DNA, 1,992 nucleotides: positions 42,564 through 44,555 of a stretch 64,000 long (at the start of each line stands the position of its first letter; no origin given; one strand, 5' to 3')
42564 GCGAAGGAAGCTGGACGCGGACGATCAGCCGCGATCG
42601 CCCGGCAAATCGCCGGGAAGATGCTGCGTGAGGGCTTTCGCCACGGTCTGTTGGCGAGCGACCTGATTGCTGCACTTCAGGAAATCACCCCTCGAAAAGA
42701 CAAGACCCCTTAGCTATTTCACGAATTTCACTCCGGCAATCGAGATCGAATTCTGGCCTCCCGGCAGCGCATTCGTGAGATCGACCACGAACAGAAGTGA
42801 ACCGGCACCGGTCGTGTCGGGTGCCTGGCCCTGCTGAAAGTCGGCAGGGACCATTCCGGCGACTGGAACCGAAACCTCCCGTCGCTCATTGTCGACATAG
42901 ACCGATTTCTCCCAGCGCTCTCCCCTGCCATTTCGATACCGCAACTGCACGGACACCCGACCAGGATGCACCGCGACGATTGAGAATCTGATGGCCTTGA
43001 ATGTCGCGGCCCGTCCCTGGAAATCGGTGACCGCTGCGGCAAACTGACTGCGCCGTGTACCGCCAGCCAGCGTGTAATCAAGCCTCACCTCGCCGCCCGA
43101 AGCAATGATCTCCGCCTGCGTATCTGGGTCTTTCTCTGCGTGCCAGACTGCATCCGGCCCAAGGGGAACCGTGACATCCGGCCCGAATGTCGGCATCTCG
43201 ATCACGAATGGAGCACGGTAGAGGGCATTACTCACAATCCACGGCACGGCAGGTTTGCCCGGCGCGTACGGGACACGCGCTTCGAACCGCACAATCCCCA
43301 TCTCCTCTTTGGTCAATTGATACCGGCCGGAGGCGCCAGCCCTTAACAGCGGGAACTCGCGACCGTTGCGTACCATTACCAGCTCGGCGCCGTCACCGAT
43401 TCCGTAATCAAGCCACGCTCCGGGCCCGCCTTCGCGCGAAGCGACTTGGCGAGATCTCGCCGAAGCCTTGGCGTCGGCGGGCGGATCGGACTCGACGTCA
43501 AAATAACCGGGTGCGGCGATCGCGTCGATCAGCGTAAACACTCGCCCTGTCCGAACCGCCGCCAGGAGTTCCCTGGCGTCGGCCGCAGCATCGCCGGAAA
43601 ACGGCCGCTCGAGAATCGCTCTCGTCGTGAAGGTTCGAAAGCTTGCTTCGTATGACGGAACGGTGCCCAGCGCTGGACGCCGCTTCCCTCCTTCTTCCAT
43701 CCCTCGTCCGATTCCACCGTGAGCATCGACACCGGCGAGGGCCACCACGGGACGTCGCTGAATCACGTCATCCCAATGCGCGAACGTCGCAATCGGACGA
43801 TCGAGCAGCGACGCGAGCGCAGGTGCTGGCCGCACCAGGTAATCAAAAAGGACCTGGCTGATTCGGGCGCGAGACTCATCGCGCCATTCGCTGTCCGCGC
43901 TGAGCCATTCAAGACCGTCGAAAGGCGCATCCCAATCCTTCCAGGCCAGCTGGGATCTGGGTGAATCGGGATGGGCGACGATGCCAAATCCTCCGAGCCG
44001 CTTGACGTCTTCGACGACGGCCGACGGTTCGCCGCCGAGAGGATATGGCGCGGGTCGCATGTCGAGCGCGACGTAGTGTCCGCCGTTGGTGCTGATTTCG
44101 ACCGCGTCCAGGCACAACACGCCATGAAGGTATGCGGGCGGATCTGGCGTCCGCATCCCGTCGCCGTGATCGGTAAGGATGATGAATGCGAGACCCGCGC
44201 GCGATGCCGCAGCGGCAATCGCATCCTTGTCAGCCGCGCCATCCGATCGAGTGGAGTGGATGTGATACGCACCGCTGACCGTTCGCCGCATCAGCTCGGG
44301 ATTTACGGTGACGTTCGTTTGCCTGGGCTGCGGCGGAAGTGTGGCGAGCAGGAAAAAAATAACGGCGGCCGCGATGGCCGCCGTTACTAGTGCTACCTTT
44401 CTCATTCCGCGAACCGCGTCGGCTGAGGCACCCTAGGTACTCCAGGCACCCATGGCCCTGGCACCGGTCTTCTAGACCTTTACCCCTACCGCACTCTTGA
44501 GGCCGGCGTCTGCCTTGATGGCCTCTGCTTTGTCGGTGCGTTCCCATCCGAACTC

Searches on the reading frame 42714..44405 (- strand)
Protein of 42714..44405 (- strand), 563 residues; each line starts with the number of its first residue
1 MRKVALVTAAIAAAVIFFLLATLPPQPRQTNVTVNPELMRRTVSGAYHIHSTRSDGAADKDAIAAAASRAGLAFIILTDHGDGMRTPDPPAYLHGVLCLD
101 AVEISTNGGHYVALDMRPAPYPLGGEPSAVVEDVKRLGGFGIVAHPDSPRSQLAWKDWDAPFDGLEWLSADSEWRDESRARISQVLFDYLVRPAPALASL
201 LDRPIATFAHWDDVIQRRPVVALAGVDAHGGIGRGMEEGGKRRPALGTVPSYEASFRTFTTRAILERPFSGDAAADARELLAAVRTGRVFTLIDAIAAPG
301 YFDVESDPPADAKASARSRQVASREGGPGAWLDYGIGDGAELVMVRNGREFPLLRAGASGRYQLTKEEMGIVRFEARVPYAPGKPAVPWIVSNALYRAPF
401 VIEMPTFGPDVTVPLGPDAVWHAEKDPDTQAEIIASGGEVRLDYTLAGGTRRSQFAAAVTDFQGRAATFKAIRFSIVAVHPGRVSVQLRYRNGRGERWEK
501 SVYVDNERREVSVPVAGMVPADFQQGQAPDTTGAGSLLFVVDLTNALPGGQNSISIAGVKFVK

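Call 55: search_protein_families(library=pfam, proteins=[window:42714-44405:-], max_evalue=0.001)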
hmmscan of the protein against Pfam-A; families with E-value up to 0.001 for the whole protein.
window:42714-44405:- (563 aa): 0 families

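Call 76: find_homologous_proteins(query=window:42717-44405:-, max_evalue=1e-30)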
Query window:42717-44405:- (563 aa): 3079 proteins with E <= 1e-30 among 8000 candidates; the best 120 are listed.
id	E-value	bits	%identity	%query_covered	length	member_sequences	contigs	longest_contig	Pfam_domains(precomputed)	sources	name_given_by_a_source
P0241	0.0e+0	1172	92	100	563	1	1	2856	-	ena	-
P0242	0.0e+0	1137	92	100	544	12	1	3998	-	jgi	-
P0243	0.0e+0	1124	90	100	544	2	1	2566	-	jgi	jgi:hypothetical protein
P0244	0.0e+0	1115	92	98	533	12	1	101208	-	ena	-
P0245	0.0e+0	1110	91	98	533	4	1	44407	-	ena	-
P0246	0.0e+0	1011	82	98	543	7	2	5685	-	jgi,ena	-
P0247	4.8e-291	984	78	100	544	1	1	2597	-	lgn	-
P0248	1.5e-289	979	78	100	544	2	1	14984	-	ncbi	-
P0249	2.2e-273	926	75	100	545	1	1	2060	-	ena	-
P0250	2.9e-267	906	74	100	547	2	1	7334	-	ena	-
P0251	2.3e-265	899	75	98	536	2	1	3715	-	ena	-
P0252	8.9e-264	894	73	100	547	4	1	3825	-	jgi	jgi:hypothetical protein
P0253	4.0e-263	892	73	99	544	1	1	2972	-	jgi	-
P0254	4.3e-262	889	72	99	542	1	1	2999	-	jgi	jgi:hypothetical protein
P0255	7.2e-261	885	72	99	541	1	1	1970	-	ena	-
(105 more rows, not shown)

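Call 78: find_encoding_contigs(protein=P0242, flank=500, max_places=1)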
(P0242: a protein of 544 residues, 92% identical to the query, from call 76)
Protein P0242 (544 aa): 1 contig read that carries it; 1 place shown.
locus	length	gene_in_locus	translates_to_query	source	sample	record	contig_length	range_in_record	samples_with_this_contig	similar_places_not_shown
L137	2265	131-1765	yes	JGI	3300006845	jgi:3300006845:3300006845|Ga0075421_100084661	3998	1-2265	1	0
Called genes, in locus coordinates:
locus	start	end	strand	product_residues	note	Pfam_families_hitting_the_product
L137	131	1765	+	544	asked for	-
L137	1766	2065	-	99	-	PF00392:GntR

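Call 79: find_encoding_contigs(protein=P0246, flank=500, max_places=1)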
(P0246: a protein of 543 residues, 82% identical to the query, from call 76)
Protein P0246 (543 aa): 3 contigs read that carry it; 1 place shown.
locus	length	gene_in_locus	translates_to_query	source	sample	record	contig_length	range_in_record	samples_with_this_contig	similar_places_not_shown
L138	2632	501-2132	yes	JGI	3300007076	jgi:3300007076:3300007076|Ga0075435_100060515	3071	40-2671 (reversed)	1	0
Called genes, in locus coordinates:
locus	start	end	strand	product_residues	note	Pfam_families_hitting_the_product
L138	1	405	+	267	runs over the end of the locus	?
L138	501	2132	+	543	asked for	-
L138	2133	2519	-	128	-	PF00392:GntR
